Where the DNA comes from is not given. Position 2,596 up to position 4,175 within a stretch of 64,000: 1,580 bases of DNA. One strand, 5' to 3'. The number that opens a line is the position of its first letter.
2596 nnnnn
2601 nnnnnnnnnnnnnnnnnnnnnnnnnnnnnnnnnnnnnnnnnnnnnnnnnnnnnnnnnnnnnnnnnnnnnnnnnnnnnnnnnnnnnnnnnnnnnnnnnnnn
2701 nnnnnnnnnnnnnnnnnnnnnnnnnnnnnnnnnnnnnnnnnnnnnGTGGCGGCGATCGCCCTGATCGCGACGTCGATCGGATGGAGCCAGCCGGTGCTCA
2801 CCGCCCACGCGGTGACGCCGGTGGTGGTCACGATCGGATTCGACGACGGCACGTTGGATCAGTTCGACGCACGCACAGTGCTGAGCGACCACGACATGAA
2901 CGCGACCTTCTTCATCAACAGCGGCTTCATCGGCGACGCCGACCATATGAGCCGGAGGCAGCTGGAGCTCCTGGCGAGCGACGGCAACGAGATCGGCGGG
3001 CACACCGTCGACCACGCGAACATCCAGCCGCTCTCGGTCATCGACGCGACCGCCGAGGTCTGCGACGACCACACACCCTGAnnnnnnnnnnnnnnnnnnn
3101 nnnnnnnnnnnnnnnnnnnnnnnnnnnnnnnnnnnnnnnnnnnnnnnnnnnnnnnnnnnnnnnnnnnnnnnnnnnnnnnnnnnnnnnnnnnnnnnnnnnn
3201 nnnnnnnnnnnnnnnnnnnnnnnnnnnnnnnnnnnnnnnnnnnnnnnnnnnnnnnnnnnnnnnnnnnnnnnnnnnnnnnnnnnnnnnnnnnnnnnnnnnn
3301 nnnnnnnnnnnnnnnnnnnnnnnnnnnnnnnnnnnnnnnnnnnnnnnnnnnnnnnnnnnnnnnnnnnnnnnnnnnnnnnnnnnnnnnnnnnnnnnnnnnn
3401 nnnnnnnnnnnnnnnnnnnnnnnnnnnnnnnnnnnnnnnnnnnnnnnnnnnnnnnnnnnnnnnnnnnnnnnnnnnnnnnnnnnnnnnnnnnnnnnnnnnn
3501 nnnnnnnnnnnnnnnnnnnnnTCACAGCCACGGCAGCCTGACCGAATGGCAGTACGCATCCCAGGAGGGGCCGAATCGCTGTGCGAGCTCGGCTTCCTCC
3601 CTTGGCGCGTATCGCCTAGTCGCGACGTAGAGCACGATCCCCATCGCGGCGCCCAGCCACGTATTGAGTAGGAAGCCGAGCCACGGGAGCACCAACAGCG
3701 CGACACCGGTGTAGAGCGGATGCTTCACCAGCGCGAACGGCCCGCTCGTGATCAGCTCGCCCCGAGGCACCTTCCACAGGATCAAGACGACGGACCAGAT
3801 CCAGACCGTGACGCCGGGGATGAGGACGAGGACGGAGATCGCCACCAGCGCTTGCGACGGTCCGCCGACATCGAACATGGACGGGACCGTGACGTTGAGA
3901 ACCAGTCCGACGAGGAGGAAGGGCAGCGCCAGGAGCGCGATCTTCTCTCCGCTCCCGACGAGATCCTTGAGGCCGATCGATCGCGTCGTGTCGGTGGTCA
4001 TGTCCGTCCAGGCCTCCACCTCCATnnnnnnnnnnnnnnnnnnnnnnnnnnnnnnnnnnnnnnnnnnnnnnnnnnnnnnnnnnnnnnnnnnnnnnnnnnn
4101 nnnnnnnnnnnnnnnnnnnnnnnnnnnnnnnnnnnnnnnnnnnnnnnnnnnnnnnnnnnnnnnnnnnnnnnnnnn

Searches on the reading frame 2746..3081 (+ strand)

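Call 51: search_protein_families(library=pfam, proteins=[window:2746-3081:+], max_evalue=0.001)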
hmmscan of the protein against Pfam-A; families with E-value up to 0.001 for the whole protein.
window:2746-3081:+ (111 aa): 1 family
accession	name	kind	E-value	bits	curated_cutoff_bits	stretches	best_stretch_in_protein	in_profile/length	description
PF01522.26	Polysacc_deac_1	-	6.1e-11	42.8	23.1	1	26-106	7-84/124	Polysaccharide deacetylase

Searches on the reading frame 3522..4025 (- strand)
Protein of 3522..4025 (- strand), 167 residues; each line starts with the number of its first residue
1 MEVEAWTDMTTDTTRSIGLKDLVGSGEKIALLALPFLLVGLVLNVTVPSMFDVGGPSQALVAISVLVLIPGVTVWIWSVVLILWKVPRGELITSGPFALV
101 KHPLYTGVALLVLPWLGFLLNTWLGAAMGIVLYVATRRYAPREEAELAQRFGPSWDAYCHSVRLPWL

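Call 51: search_protein_families(library=pfam, proteins=[window:3522-4025:-], max_evalue=0.001)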
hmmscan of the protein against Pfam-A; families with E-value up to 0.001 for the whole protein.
window:3522-4025:- (167 aa): 1 family
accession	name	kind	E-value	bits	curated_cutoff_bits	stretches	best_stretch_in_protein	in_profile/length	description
PF04140.19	ICMT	-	2.7e-06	28.1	24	1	76-146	22-92/95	Isoprenylcysteine carboxyl methyltransferase (ICMT) family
